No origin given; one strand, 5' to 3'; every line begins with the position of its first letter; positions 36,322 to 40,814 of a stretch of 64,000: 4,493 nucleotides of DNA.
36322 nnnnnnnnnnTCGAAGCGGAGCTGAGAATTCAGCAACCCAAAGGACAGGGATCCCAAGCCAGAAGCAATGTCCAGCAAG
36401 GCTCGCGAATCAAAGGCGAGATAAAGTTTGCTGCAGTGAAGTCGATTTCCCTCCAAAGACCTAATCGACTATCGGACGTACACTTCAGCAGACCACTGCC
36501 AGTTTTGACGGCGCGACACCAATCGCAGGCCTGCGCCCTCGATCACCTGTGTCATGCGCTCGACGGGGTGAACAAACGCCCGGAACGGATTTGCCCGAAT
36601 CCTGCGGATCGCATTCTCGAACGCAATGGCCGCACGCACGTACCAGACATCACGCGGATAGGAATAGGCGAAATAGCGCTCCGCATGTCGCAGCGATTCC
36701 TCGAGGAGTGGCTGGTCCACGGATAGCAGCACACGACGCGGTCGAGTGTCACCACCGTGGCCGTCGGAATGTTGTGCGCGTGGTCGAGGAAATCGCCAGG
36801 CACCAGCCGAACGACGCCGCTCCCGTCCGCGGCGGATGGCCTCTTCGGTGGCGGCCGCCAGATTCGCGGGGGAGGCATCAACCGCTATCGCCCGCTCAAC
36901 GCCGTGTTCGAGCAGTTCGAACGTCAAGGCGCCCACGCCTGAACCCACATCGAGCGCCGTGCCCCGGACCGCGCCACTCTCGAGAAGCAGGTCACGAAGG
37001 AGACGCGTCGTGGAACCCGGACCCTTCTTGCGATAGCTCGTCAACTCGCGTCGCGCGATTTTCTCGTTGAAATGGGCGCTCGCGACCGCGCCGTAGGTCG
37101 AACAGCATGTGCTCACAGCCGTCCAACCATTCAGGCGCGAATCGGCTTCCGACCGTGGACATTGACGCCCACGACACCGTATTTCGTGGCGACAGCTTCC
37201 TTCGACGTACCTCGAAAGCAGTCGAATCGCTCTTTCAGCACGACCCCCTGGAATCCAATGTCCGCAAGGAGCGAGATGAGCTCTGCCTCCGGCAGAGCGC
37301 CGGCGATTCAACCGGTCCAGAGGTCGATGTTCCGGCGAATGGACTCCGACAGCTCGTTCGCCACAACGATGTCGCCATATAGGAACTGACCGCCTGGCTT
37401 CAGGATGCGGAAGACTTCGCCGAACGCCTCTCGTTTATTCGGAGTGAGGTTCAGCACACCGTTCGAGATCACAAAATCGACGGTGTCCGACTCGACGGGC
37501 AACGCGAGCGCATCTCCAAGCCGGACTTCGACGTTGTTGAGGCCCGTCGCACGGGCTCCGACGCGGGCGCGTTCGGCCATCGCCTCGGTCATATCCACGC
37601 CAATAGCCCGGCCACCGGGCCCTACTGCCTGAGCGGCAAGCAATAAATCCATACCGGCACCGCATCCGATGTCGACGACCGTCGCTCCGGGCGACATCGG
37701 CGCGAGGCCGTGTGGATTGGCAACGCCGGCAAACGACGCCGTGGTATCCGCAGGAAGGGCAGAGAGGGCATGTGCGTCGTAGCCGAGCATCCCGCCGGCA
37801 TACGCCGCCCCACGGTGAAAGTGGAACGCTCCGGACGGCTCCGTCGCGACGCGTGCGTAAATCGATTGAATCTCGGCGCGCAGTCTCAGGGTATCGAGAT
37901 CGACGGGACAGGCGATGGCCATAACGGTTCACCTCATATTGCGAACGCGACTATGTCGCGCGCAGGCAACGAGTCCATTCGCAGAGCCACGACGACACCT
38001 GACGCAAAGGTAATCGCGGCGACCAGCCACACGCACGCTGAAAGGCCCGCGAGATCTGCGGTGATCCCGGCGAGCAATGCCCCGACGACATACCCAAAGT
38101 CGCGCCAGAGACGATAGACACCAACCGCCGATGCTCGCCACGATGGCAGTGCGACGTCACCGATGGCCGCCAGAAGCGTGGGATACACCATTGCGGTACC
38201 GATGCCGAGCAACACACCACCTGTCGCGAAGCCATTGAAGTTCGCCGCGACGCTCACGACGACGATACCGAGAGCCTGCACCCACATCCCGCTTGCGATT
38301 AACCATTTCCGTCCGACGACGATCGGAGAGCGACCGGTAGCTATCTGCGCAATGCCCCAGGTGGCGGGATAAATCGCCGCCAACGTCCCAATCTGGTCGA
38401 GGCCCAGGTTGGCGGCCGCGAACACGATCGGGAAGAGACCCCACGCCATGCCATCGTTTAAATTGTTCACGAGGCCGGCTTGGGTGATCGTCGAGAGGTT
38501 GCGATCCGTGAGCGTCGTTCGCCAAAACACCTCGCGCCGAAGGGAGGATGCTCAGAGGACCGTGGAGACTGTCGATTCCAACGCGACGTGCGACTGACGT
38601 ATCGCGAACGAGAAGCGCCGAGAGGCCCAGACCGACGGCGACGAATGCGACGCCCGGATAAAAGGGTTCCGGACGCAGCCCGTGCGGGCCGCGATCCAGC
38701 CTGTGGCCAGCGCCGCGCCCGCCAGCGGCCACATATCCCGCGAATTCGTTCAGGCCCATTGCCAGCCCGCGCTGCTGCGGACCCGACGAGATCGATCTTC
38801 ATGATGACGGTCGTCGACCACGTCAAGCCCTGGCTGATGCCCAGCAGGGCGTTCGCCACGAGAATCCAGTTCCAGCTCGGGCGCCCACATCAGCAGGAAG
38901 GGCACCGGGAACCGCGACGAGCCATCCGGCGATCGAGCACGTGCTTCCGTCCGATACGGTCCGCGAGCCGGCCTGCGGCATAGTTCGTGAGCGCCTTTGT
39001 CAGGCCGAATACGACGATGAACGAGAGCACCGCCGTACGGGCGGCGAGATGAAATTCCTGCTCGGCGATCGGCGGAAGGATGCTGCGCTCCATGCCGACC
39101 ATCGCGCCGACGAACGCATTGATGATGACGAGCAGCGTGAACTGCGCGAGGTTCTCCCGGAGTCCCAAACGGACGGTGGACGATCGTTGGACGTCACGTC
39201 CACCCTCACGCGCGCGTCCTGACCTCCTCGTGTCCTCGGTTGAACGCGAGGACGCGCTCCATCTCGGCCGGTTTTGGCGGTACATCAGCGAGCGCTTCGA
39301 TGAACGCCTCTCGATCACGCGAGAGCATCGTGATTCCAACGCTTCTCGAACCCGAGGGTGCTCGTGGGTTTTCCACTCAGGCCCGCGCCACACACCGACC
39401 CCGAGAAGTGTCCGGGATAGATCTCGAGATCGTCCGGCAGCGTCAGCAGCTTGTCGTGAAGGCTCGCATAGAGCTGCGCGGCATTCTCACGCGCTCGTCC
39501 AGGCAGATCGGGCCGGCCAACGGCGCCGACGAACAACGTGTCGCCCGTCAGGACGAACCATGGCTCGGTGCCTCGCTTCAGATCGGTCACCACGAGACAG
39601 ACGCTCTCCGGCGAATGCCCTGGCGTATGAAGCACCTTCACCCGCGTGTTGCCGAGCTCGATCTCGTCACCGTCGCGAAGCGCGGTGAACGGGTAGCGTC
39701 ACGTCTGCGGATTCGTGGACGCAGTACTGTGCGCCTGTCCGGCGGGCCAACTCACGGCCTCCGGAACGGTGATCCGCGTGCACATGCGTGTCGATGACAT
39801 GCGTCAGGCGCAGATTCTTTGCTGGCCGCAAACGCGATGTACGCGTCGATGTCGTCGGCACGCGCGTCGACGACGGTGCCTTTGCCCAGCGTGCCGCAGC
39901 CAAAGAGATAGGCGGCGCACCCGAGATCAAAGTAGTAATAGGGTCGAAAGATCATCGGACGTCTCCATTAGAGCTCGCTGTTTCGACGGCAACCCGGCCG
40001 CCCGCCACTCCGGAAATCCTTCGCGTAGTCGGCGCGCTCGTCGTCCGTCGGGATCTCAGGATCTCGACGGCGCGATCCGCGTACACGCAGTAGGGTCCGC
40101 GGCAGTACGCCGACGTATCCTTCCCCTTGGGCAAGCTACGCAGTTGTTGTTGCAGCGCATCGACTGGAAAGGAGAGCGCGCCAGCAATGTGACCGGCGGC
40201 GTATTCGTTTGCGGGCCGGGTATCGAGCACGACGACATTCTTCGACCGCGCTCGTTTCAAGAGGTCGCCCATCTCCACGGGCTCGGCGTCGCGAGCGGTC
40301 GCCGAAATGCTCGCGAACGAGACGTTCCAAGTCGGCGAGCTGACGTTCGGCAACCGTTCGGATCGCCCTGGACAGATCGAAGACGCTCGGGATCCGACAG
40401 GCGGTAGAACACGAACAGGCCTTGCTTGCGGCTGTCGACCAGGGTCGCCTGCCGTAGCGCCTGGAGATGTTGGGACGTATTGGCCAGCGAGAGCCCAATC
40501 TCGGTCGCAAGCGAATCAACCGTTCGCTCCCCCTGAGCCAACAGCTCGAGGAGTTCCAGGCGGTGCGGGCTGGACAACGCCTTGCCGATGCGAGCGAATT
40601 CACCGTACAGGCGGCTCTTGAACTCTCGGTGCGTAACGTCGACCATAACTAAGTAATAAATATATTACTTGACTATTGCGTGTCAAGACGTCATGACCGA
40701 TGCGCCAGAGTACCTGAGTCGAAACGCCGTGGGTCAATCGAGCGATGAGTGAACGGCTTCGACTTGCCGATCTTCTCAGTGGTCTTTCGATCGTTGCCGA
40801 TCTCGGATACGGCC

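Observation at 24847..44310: ~19.4-kb island inserted at tRNA-Cys, bounded by a perfect 45-nt direct repeat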

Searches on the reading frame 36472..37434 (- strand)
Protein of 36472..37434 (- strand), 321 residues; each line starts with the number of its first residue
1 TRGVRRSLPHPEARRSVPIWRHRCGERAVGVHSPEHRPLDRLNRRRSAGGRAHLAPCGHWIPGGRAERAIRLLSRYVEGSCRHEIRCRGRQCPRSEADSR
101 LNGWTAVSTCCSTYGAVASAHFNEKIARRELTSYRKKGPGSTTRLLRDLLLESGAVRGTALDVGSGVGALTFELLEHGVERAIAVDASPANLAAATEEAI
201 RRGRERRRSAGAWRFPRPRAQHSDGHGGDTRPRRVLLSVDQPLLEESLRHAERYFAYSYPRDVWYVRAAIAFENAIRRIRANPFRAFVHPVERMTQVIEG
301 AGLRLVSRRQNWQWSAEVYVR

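Call 18: search_protein_families(library=pfam, proteins=[window:36472-37434:-], max_evalue=0.01)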
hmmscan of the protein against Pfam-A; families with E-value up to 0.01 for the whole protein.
window:36472-37434:- (321 aa): 5 families
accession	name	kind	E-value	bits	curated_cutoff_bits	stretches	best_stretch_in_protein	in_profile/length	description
PF13649.12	Methyltransf_25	-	3.3e-05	24.9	27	1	161-203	2-45/97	Methyltransferase domain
PF08241.18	Methyltransf_11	-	0.00031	21.7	21.2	1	161-203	1-42/95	Methyltransferase domain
PF08242.18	Methyltransf_12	-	0.00046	21.3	30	1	161-205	1-46/98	Methyltransferase domain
PF13489.12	Methyltransf_23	-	0.0035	17.5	27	0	148-197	14-62/164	Methyltransferase domain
PF13847.12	Methyltransf_31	-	0.0076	16.4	27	0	159-203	6-52/145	Methyltransferase domain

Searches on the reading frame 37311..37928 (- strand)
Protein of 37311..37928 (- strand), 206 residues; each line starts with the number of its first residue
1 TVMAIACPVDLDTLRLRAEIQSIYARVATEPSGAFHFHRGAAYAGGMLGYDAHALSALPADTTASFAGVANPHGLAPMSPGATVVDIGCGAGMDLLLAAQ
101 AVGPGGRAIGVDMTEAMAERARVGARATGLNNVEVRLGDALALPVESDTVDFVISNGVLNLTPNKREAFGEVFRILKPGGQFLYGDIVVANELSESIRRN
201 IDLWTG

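Call 18: search_protein_families(library=pfam, proteins=[window:37311-37928:-], max_evalue=0.01)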
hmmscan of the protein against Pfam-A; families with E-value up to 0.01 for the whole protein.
window:37311-37928:- (206 aa): 15 families
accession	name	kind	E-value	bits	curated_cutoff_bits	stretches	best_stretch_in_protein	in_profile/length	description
PF13847.12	Methyltransf_31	-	3.2e-29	101.9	27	1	80-200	3-125/145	Methyltransferase domain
PF13649.12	Methyltransf_25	-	4.7e-21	75.7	27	1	84-180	1-97/97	Methyltransferase domain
PF08241.18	Methyltransf_11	-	1.1e-19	71.3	21.2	1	85-183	1-94/95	Methyltransferase domain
PF01209.24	Ubie_methyltran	-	7.3e-15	55.4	20.1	1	79-183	46-150/233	ubiE/COQ5 methyltransferase family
PF08242.18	Methyltransf_12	-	1.5e-13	51.7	30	1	85-182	1-98/98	Methyltransferase domain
PF13489.12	Methyltransf_23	-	2.2e-12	47.4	27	1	79-186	21-118/164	Methyltransferase domain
PF01135.25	PCMT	-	1.5e-08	35.1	20.3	1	69-140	62-133/210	Protein-L-isoaspartate(D-aspartate) O-methyltransferase (PCMT)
PF02353.26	CMAS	-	2.7e-05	24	27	1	78-195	60-175/273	Mycolic acid cyclopropane synthetase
PF05175.20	MTS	-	8.3e-05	22.7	23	1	82-156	33-105/170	Methyltransferase small domain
PF06325.19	PrmA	-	0.00016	21.7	22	1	80-187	161-261/296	Ribosomal protein L11 methyltransferase (PrmA)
PF02390.23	Methyltransf_4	-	0.00039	20.4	24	1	83-142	4-62/173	Putative methyltransferase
PF01728.25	FtsJ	-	0.00073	20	24.1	1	79-164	20-106/181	FtsJ-like methyltransferase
PF20922.3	Anamorsin_N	-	0.003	17.7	27.1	1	144-198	46-102/163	Anamorsin, N-terminal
PF12847.13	Methyltransf_18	-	0.004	17.6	27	1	79-157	13-90/151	Methyltransferase domain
PF07021.18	MetW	-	0.0053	16.8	21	1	79-176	12-102/193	Methionine biosynthesis protein MetW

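Call 81: search_protein_families(library=ncbifam, proteins=[window:37311-37928:-], max_evalue=0.01)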
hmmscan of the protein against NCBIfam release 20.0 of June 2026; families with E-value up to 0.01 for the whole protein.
window:37311-37928:- (206 aa): 62 families (the best 25 are shown)
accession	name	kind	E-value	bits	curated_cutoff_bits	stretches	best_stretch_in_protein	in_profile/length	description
NF041537.1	ArsM_AhpD_UU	exception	6.6e-55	186.3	510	1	11-205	8-201/345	arsenite methyltransferase/AhpD domain selenoprotein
NF008823.0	PRK11873.1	subfamily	1.6e-53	181.9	263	1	46-206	44-203/272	arsenite methyltransferase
NF041536.1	ArsM_DUF2284_UU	exception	3.4e-51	174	575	1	12-204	9-200/459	arsenite methyltransferase/DUF2284 domain selenoprotein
NF047649.1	MTase_UXPK_star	exception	4.9e-51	173.4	460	1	12-204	9-201/283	methyltransferase/UXPK-star double selenoprotein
NF040538.1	methyl_ArsM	equivalog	5.4e-23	81.7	500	2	145-205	167-229/356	arsinothricin biosynthesis methyltransferase ArsM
NF040539.1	AST_met_ArsM_2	exception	4.4e-21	75.9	240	1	83-206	59-185/262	putative arsinothricin biosynthesis methyltransferase ArsM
NF045667.1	MTase_DVU1556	equivalog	2.5e-20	72.9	155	1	75-192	17-127/213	DVU_1556 family methyltransferase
NF001243.0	PRK00216.1-4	equivalog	2.2e-15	56.6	235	1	79-182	46-149/237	demethylmenaquinone methyltransferase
TIGR02752.1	MenG_heptapren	equivalog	5.3e-15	55.6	419.85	1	80-182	45-147/231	demethylmenaquinone methyltransferase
NF038099.1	AsSugarArsM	exception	6.5e-15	55.1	400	1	78-200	56-187/321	arsenosugar biosynthesis arsenite methyltransferase ArsM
NF001244.0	PRK00216.1-5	equivalog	1.2e-14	54.1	216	1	79-183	47-152/236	bifunctional demethylmenaquinone methyltransferase/2-methoxy-6-polyprenyl-1,4-benzoquinol methylase UbiE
NF001240.0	PRK00216.1-1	equivalog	9.8e-13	47.7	378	1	78-184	61-168/251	bifunctional demethylmenaquinone methyltransferase/2-methoxy-6-polyprenyl-1,4-benzoquinol methylase UbiE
TIGR01934.1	MenG_MenH_UbiE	subfamily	1.3e-12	47.5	158.35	1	79-184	38-141/223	ubiquinone/menaquinone biosynthesis methyltransferase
NF043040.1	corrin_prot_MT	hypoth_equivalog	1.9e-12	47.1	180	1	79-196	40-159/216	corrinoid protein-associated methyltransferase CpaM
NF052510.1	methyltran_MpqE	exception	3.8e-12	46.1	335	1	77-183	43-150/234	methyl-plastoquinone biosynthesis methyltransferase MpqE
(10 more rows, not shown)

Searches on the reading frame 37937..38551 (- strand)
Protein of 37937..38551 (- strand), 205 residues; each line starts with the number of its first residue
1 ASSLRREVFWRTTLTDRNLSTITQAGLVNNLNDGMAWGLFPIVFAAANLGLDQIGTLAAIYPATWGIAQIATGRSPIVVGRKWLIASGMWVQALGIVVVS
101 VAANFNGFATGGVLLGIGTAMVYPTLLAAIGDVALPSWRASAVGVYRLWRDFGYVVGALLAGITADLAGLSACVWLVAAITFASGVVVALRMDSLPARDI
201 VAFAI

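Call 18: search_protein_families(library=pfam, proteins=[window:37937-38551:-], max_evalue=0.01)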
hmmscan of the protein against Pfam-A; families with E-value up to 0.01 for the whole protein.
window:37937-38551:- (205 aa): 2 families
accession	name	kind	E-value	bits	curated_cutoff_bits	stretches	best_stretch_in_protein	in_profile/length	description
PF07690.21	MFS_1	-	1.6e-16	60.6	33.4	1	26-190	5-170/347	Major Facilitator Superfamily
PF00083.30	Sugar_tr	-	0.0061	15.9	22.3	1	54-172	48-167/452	Sugar (and other) transporter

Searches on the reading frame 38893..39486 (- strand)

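Call 19: search_protein_families(library=pfam, proteins=[window:38893-39486:-], max_evalue=0.01)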
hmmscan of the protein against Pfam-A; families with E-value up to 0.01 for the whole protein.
window:38893-39486:- (198 aa): 1 family
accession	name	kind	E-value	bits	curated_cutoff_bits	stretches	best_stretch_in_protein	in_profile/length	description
PF07690.21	MFS_1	-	1.5e-05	24.5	33.4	1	122-184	4-65/347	Major Facilitator Superfamily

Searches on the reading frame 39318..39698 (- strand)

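Call 19: search_protein_families(library=pfam, proteins=[window:39318-39698:-], max_evalue=0.01)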
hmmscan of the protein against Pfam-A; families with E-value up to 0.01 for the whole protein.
window:39318-39698:- (127 aa): 1 family
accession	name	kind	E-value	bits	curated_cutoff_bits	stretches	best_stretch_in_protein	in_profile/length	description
PF00753.33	Lactamase_B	-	5.2e-07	30.2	22.7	1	5-97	107-196/196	Metallo-beta-lactamase superfamily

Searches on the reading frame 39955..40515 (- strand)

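Call 19: search_protein_families(library=pfam, proteins=[window:39955-40515:-], max_evalue=0.01)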
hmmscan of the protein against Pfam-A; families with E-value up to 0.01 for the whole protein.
window:39955-40515:- (187 aa): 1 family
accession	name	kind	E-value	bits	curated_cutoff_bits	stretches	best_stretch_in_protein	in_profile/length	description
PF00581.25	Rhodanese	-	2.4e-09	38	22.2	1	84-146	4-74/102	Rhodanese-like domain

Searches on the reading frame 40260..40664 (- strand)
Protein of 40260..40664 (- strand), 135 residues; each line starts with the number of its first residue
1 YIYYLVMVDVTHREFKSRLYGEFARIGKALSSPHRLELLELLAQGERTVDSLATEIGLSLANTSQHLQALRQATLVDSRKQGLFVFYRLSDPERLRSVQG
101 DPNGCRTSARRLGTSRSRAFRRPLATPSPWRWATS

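Call 19: search_protein_families(library=pfam, proteins=[window:40260-40664:-], max_evalue=0.01)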
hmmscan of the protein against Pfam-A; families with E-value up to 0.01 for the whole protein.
window:40260-40664:- (135 aa): 10 families
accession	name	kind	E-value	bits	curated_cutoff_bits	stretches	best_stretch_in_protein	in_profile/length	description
PF01022.26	HTH_5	-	2.1e-11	43.9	22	1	32-78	1-47/47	Bacterial regulatory protein, arsR family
PF12840.13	HTH_20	-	1.3e-09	38.3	27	1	30-79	1-51/51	Helix-turn-helix domain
PF25212.1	HVO_A0114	-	0.00025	21.2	27.6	1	32-82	21-72/84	HVO_A0114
PF01978.25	TrmB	-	0.0011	19.2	25.6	1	39-93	15-68/68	Sugar-specific transcriptional regulator TrmB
PF25213.1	HVO_A0261_N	-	0.0019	18.5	35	1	29-81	7-59/86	HVO_A0261 N-terminal domain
PF13412.12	HTH_24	-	0.0024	17.8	21.9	1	38-72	8-43/48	Winged helix-turn-helix DNA-binding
PF13545.12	HTH_Crp_2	-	0.0052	17.2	27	1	48-97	24-69/70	Crp-like helix-turn-helix domain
PF24409.1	wHTH-PRTase_assc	-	0.0058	17.1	27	1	37-79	2-44/83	wHTH-PRTase associated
PF09339.16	HTH_IclR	-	0.0063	16.7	22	1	36-75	6-47/52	IclR helix-turn-helix domain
PF08100.18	Dimerisation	-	0.0073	16.5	25.6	1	25-90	17-84/93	O-methyltransferase dimerisation domain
